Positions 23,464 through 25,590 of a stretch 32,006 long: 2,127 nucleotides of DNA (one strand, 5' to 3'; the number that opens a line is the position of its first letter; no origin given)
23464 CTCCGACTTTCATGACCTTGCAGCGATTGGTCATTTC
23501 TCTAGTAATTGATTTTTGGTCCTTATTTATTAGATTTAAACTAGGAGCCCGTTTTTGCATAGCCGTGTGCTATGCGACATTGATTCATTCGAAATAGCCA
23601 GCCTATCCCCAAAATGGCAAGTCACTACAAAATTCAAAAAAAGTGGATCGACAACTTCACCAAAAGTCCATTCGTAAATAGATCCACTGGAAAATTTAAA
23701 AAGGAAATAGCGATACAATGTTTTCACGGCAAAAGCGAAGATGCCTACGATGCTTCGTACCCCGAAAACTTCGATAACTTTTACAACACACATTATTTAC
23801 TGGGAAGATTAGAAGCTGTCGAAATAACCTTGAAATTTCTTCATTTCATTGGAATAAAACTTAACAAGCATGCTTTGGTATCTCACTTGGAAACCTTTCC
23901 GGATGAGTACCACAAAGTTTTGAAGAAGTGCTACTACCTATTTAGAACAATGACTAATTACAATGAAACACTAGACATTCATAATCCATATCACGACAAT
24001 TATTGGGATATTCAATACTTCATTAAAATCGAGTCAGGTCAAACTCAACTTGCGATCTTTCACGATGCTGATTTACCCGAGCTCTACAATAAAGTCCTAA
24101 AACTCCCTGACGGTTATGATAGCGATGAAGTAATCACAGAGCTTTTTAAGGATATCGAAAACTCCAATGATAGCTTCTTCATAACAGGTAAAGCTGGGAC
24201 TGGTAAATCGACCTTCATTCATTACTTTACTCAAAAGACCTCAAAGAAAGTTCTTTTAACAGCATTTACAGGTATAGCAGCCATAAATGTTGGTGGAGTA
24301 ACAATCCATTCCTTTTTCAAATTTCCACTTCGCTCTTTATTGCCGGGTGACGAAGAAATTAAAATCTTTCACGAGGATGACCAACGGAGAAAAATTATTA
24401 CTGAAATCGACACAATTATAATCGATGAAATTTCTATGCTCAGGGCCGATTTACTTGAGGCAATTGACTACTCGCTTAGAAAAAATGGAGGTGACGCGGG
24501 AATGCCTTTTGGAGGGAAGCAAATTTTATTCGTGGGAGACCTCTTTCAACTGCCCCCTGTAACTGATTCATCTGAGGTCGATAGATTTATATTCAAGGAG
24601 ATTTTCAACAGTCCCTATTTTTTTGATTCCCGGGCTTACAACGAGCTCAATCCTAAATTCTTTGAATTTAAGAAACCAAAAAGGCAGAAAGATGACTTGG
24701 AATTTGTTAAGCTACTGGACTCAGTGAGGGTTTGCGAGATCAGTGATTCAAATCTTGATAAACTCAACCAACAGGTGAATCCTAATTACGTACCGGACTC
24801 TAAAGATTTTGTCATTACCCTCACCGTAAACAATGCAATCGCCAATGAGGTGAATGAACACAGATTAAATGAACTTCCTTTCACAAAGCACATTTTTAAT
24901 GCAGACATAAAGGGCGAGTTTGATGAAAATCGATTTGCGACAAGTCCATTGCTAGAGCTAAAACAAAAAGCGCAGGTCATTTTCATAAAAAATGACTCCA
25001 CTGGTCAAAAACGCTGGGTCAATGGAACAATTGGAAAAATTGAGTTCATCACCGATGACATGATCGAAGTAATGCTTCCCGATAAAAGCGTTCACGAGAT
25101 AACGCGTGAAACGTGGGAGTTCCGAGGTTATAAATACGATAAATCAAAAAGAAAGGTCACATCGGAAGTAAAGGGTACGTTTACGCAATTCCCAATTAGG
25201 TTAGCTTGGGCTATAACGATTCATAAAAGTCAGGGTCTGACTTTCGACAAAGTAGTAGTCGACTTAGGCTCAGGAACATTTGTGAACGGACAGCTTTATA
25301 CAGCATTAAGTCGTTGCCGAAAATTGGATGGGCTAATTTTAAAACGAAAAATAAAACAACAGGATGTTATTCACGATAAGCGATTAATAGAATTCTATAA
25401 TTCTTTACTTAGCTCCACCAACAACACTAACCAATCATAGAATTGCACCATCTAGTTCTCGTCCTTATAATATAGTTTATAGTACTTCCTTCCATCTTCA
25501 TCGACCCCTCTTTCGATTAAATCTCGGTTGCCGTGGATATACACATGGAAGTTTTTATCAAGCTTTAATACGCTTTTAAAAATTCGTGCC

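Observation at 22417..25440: Low-GC divergent pair: reader-like+HNH nuclease and N-terminally extended Pif1 helicase, a candidate undescribed defence module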

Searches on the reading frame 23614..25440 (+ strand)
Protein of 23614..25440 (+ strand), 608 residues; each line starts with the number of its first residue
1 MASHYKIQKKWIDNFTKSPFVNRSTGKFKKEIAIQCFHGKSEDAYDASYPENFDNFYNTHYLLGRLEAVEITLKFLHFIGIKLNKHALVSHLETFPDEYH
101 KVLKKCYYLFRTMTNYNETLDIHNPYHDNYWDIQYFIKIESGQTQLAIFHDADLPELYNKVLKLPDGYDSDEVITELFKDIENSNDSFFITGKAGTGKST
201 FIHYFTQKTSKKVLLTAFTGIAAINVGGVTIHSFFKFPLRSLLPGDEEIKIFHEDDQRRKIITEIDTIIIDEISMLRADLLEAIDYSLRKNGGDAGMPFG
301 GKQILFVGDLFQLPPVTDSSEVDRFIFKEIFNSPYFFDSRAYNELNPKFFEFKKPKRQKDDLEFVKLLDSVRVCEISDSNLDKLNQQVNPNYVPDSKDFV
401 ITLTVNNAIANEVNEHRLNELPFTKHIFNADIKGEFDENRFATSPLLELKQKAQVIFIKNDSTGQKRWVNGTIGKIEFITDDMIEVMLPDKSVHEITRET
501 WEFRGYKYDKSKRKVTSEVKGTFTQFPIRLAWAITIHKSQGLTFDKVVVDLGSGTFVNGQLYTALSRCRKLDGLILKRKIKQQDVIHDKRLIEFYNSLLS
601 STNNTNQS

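Call 8: search_protein_families(library=pfam, proteins=[window:23614-25440:+], max_evalue=0.01)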
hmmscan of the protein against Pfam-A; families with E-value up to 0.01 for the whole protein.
window:23614-25440:+ (608 aa): 11 families
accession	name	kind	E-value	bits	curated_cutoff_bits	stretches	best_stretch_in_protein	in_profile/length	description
PF05970.20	PIF1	-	2.8e-30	106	25.9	1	181-379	18-220/223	PIF1-like helicase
PF13245.12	AAA_19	-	2.7e-11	44.2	25.1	1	185-316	11-132/134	AAA domain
PF02689.20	Herpes_Helicase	-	6.7e-09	34.8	27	1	531-576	730-776/808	Helicase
PF13604.12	AAA_30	-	5.6e-08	33.2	27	1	181-320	13-135/191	AAA domain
PF13538.12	UvrD_C_2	-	9.8e-08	32.2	27.4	1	530-570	1-47/52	UvrD-like helicase C-terminal domain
PF13479.12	AAA_24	-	7e-07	29.7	27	1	187-297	4-97/195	AAA domain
PF01443.25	Viral_helicase1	-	0.00083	19.7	21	0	515-570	164-222/228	Viral superfamily 1 RNA helicase core domain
PF13401.12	AAA_22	-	0.0034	18.1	27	0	187-288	7-107/130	AAA domain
PF00931.28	NB-ARC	-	0.0068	16.1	23.5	0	170-262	5-94/248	NB-ARC domain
PF13191.12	AAA_16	-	0.0069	17.3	32.6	0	174-221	12-63/167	AAA ATPase domain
PF12775.13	AAA_7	-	0.0085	16.1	25.8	0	176-218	24-66/181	P-loop containing dynein motor region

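Call 9: search_protein_families(library=padloc, proteins=[window:23614-25440:+], max_evalue=0.01)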
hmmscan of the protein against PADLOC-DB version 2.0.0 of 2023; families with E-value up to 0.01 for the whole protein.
window:23614-25440:+ (608 aa): 11 families
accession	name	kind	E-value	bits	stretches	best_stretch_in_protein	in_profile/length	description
PDLC05065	PDC-S68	-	5.2e-22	75.5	2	190-316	625-745/1221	-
PDLC01734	typeIV_RecD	-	7.9e-20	68.7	2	185-316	354-476/763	RecD_0_IVD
PDLC05064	PDC-S68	-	2.2e-17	60.1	2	175-316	691-824/1273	-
PDLC05066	PDC-S68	-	6.9e-15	52.1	2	189-317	597-722/1202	-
PDLC01148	RecD_like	-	1.5e-13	47.9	2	188-317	331-446/719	RecD/Tra ATPase fused to N-terminal HHH domain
PDLC05035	PDC-S53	-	3.7e-11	39.8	2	516-570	803-860/900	-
PDLC04476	PDC-M16A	-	3.3e-10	37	1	181-319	20-183/691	-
PDLC04475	PDC-M16A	-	5.4e-10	36.4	2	169-223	15-72/721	-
PDLC04474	PDC-M16A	-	1.6e-05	21.6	1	505-551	624-669/917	-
PDLC04472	PDC-M16A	-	2.2e-05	21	0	173-223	227-281/930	-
PDLC03920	MkoA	-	0.0023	14.3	0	301-326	815-839/1112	-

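Call 10: search_protein_families(library=ncbifam, proteins=[window:23614-25440:+], max_evalue=0.01)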
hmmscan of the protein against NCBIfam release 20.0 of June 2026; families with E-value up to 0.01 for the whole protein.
window:23614-25440:+ (608 aa): 7 families
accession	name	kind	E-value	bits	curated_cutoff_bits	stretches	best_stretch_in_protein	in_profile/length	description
TIGR01448.2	helicase_RecD2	equivalog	5.6e-19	67.7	500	2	186-317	332-451/713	SF1B family DNA helicase RecD2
TIGR01447.1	recD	equivalog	1.5e-13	50.3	310.15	2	530-571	525-569/597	exodeoxyribonuclease V subunit alpha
TIGR02768.1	TraA_Ti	equivalog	9.1e-08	30.8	590.45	1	448-570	614-709/751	Ti-type conjugative transfer relaxase TraA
NF010464.0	PRK13889.1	subfamily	2.1e-07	29.2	1015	1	452-570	604-695/992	conjugal transfer relaxase TraA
NF047389.1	ATPase_Sll1717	subfamily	0.0005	19.3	75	1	175-292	20-125/454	P-loop ATPase, Sll1717 family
TIGR01618.1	phage_P_loop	hypoth_equivalog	0.003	17.2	138.75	0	179-286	6-103/220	phage nucleotide-binding protein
NF008127.0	PRK10875.1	equivalog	0.0055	15.3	671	0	531-585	543-600/619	exodeoxyribonuclease V subunit alpha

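Call 20: find_homologous_proteins(query=window:23614-25437:+, max_evalue=1e-10)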
Query window:23614-25437:+ (608 aa): 7999 proteins with E <= 1e-10 among 8000 candidates; the best 120 are listed.
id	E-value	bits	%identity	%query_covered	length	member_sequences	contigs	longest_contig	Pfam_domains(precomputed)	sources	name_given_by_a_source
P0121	0.0e+0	1388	100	100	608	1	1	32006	PF13538.13,PF13479.13,PF05970.21,PF13604.13,PF13245.13,PF02689.21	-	-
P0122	5.9e-266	902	65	98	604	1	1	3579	PF13538.13,PF13479.13,PF05970.21,PF01443.25,PF13604.13,PF13245.13,PF02689.21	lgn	-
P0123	1.7e-261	887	62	98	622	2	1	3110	PF13538.13,PF13479.13,PF05970.21,PF01443.25,PF13604.13,PF13245.13,PF02689.21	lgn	-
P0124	2.7e-259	880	63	99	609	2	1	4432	PF13538.13,PF13479.13,PF05970.21,PF13604.13,PF13245.13,PF02689.21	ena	-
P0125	1.4e-257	874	63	99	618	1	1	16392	PF13538.13,PF13479.13,PF05970.21,PF13604.13,PF13245.13,PF02689.21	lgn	-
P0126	3.6e-257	873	63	99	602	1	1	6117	PF13538.13,PF13479.13,PF05970.21,PF13604.13,PF13245.13,PF02689.21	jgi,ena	-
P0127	2.7e-256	870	64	97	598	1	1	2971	PF13538.13,PF13479.13,PF05970.21,PF01443.25,PF13604.13,PF13245.13,PF02689.21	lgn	-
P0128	2.7e-256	870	63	98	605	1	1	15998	PF13538.13,PF13479.13,PF05970.21,PF13604.13,PF13245.13,PF02689.21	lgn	-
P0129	5.0e-256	869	62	98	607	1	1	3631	PF13538.13,PF13479.13,PF05970.21,PF01443.25,PF13604.13,PF13245.13,PF02689.21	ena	-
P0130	9.3e-256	868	62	99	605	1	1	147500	PF13538.13,PF13479.13,PF05970.21,PF13604.13,PF13245.13,PF02689.21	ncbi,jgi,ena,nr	ncbi:MAG TPA: DEAD/DEAH box helicase [Chryseolinea sp.]|nr:DEAD/DEAH box helicase [Chryseolinea sp.]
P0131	2.1e-255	867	61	99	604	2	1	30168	PF13538.13,PF13479.13,PF05970.21,PF13604.13,PF13245.13,PF02689.21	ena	-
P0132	2.2e-254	864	62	99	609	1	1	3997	PF13538.13,PF13479.13,PF05970.21,PF01443.25,PF13604.13,PF13245.13,PF02689.21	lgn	-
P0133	5.5e-254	862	63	98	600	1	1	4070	PF13538.13,PF13479.13,PF05970.21,PF13604.13,PF13245.13,PF02689.21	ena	-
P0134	8.4e-254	862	63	99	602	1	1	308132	PF13538.13,PF13479.13,PF05970.21,PF13604.13,PF13245.13,PF02689.21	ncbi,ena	-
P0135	1.2e-253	861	62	98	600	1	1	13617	PF13538.13,PF13479.13,PF05970.21,PF13604.13,PF13245.13,PF02689.21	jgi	-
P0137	5.2e-250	849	60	98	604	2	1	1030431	PF13538.13,PF05970.21,PF13604.13,PF13245.13,PF02689.21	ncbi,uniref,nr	ncbi:ATP-dependent DNA helicase [Chryseolinea sp. H1M3-3]|uniref:ATP-dependent DNA helicase n=1 Tax=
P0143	2.0e-243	828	60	98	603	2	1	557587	PF13538.13,PF05970.21,PF13604.13,PF13245.13,PF02689.21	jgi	jgi:hypothetical protein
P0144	4.2e-243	826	60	98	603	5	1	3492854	PF13538.13,PF05970.21,PF13604.13,PF13245.13,PF02689.21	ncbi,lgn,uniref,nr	ncbi:UvrD-like helicase C-terminal domain-containing protein [Chryseolinea serpens]|uniref:UvrD-like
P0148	3.4e-239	814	58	99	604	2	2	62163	PF13538.13,PF05970.21,PF13604.13,PF13245.13,PF02689.21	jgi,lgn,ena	-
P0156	1.6e-237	808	58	99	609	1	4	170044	PF13538.13,PF05970.21,PF01443.25,PF13604.13,PF13245.13,PF02689.21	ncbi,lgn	ncbi:MAG: AAA family ATPase [Cyclobacteriaceae bacterium]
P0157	2.9e-237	807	58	99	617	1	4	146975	PF13538.13,PF13479.13,PF05970.21,PF01443.25,PF13604.13,PF13245.13,PF02689.21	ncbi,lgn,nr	ncbi:MAG: AAA family ATPase [Bacteroidia bacterium]|nr:AAA family ATPase [Bacteroidia bacterium]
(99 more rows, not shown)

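Call 22: find_encoding_contigs(protein=P0134, flank=8000, max_places=3)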
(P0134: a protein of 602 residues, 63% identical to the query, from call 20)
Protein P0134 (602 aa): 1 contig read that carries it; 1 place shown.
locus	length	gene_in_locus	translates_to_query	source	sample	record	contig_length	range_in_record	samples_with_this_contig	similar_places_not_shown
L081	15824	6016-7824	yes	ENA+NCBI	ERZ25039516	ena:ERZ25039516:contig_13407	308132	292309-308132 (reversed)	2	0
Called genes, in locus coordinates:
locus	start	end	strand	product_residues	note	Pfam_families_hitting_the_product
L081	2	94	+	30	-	?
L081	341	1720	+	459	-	-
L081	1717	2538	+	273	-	PF01261:AP_endonuc_2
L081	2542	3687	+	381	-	PF01408:GFO_IDH_MocA, PF02894:GFO_IDH_MocA_C, PF22725:GFO_IDH_MocA_C3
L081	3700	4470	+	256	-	PF00106:adh_short, PF08659:KR, PF13561:adh_short_C2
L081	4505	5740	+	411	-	PF00083:Sugar_tr, PF07690:MFS_1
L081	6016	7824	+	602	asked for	PF02689:Herpes_Helicase (faint), PF05970:PIF1, PF13604:AAA_30, PF13245:AAA_19, PF13479:AAA_24 (weak), PF13538:UvrD_C_2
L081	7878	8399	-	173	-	PF01243:PNPOx_N, PF16242:Pyrid_ox_like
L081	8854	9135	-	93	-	-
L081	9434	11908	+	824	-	PF12704:MacB_PCD, PF02687:FtsX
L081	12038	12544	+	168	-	-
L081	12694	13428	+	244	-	PF14559:TPR_19 (faint), PF13428:TPR_14 (faint)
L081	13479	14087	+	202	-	PF13563:2_5_RNA_ligase2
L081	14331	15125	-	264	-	-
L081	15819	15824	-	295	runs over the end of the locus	PF01833:TIG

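Call 23: find_encoding_contigs(protein=P0144, flank=8000, max_places=3)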
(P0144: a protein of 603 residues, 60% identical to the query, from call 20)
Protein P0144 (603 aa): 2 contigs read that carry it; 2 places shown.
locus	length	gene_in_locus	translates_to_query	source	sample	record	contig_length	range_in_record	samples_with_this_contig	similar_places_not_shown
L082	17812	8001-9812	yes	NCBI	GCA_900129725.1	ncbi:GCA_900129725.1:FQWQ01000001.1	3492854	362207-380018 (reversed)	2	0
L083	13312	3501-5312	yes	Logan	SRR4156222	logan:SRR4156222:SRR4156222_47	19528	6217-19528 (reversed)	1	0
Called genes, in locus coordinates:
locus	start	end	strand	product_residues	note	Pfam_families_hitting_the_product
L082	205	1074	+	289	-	PF00271:Helicase_C, PF03880:DbpA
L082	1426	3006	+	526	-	PF17957:Big_7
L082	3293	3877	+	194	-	PF01872:RibD_C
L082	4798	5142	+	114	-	PF03551:PadR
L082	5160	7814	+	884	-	PF12704:MacB_PCD, PF02687:FtsX, PF12704:MacB_PCD (weak), PF02687:FtsX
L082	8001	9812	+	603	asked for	PF02689:Herpes_Helicase (faint), PF05970:PIF1, PF13245:AAA_19, PF13604:AAA_30, PF13538:UvrD_C_2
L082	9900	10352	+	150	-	-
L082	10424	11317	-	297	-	PF00126:HTH_1, PF03466:LysR_substrate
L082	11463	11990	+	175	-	PF13673:Acetyltransf_10 (weak), PF00583:Acetyltransf_1, PF13508:Acetyltransf_7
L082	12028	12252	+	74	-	-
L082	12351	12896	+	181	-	PF00561:Abhydrolase_1 (faint)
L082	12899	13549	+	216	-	PF13489:Methyltransf_23, PF13847:Methyltransf_31, PF08241:Methyltransf_11, PF08242:Methyltransf_12, PF13649:Methyltransf_25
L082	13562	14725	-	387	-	PF07786:HGSNAT_cat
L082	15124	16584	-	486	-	PF15902:Sortilin-Vps10 (faint), PF13290:CHB_HEX_C_1, PF13287:Fn3_assoc, PF18962:Por_Secre_tail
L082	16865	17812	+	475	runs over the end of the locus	PF01979:Amidohydro_1 (weak), PF07969:Amidohydro_3 (weak), PF01979:Amidohydro_1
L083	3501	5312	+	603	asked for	PF02689:Herpes_Helicase (faint), PF05970:PIF1, PF13245:AAA_19, PF13604:AAA_30, PF13538:UvrD_C_2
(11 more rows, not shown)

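Call 25: find_encoding_contigs(protein=P0156, flank=8000, max_places=3)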
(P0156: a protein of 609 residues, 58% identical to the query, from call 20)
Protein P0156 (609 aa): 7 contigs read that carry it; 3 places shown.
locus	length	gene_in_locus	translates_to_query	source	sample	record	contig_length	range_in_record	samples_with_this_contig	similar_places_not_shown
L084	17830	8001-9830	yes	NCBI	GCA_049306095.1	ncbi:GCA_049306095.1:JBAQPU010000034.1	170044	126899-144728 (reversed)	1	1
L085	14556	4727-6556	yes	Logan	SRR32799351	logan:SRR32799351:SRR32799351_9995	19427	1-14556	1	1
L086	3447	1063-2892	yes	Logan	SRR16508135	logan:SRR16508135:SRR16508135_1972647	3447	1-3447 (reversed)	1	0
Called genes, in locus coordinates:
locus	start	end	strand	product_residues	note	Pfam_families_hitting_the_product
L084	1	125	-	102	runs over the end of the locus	-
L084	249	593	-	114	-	PF01035:DNA_binding_1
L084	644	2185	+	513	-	PF17963:Big_9 (faint)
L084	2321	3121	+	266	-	PF14023:Bestrophin-like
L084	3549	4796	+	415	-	PF17293:Arm-DNA-bind_5, PF13102:Phage_int_SAM_5, PF00589:Phage_integrase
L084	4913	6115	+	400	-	-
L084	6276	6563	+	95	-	PF12728:HTH_17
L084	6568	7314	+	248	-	-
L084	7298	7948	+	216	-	-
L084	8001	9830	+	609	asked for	PF02689:Herpes_Helicase (faint), PF05970:PIF1, PF13245:AAA_19, PF13604:AAA_30 (weak), PF01443:Viral_helicase1 (faint), PF13538:UvrD_C_2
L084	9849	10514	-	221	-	-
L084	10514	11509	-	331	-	PF18144:SMODS, PF21654:DncV-like_NTFase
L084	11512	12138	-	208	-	PF18153:Cap15_CD_rec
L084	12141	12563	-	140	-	PF14279:HNH_5 (faint), PF01844:HNH (weak)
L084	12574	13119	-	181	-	-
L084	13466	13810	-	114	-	-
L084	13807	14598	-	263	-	PF12844:HTH_19, PF13560:HTH_31 (weak), PF01381:HTH_3, PF13274:SocA_Panacea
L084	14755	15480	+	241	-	PF20217:DUF6577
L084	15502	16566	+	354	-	PF08843:AbiEii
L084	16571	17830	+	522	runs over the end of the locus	PF12161:HsdM_N, PF02384:N6_Mtase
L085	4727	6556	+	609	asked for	PF02689:Herpes_Helicase (faint), PF05970:PIF1, PF13245:AAA_19, PF13604:AAA_30 (weak), PF01443:Viral_helicase1 (faint), PF13538:UvrD_C_2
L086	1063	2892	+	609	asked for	PF02689:Herpes_Helicase (faint), PF05970:PIF1, PF13245:AAA_19, PF13604:AAA_30 (weak), PF01443:Viral_helicase1 (faint), PF13538:UvrD_C_2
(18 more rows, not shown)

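Call 26: find_encoding_contigs(protein=P0130, flank=8000, max_places=3)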
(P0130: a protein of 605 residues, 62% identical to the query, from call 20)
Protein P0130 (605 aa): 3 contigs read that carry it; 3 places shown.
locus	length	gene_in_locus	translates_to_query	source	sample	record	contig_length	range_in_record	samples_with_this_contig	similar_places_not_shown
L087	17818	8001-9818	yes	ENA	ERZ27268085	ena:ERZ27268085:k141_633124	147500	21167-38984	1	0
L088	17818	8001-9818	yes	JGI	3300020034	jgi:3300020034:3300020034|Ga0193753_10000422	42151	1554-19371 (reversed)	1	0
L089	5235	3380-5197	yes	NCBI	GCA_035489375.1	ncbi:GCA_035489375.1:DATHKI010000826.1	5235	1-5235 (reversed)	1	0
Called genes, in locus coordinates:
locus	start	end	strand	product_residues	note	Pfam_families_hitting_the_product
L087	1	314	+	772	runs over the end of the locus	PF07635:PSCyt1, PF07583:PSCyt2, PF07587:PSD1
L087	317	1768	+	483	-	PF07394:DUF1501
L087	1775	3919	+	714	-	PF07635:PSCyt1, PF13290:CHB_HEX_C_1, PF13287:Fn3_assoc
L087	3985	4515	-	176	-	PF00293:NUDIX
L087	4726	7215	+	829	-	PF00270:DEAD, PF04851:ResIII (weak), PF00271:Helicase_C, PF19306:WHD_Lhr, PF08494:DEAD_assoc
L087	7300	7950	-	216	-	PF12867:DinB_2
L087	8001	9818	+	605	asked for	PF02689:Herpes_Helicase (faint), PF05970:PIF1, PF13604:AAA_30, PF13245:AAA_19, PF13479:AAA_24 (weak), PF13538:UvrD_C_2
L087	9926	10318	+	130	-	PF01980:TrmO_N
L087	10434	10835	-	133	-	PF00903:Glyoxalase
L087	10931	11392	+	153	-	-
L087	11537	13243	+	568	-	PF00144:Beta-lactamase, PF11954:DUF3471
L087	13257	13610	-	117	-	PF18029:Glyoxalase_6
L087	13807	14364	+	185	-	-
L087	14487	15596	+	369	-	PF01408:GFO_IDH_MocA, PF22725:GFO_IDH_MocA_C3, PF02894:GFO_IDH_MocA_C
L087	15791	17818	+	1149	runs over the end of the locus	PF07494:Reg_prop (faint), PF08450:SGL (faint), PF23748:Beta-prop_LRRK2 (faint), PF07495:Y_Y_Y, PF02518:HATPase_c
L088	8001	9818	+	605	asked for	PF02689:Herpes_Helicase (faint), PF05970:PIF1, PF13604:AAA_30, PF13245:AAA_19, PF13479:AAA_24 (weak), PF13538:UvrD_C_2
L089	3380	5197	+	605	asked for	PF02689:Herpes_Helicase (faint), PF05970:PIF1, PF13604:AAA_30, PF13245:AAA_19, PF13479:AAA_24 (weak), PF13538:UvrD_C_2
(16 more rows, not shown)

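Call 32: find_related_loci(query=A2, collection=metagenome_contigs, flank=6000)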
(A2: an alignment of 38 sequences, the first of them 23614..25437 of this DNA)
Query A2 (608 aa) in metagenome_contigs; peptide patterns used: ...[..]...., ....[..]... (x = any residue, [..] = any of these).
600 stretches matched a pattern (row limit reached: there are more); 592 encode a relative of the query (tblastn E <= 1e-3); the best 80 are kept; 80 distinct loci.
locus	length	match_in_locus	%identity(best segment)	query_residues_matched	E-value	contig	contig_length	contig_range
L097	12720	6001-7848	53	1-608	0e+0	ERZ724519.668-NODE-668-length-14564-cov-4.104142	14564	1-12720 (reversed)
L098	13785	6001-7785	53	1-598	0e+0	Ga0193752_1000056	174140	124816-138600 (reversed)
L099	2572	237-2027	52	1-597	0e+0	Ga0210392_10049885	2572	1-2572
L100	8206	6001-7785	56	7-598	0e+0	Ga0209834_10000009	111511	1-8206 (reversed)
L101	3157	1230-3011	42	1-597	1e-157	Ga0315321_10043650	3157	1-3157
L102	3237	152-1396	51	181-598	2e-142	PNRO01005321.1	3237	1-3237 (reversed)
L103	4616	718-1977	50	178-600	5e-137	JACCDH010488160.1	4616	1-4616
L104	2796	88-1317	47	181-594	1e-126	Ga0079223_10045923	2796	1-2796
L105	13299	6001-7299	46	161-597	8e-121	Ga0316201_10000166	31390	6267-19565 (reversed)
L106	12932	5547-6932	42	126-604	6e-120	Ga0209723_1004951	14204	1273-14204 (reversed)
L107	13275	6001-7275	44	163-600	6e-116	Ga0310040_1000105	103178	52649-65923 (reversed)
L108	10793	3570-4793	47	182-594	2e-115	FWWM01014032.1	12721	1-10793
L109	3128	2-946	57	288-601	4e-118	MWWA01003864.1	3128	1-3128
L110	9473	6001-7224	46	182-594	2e-114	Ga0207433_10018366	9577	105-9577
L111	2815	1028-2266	46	174-598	3e-117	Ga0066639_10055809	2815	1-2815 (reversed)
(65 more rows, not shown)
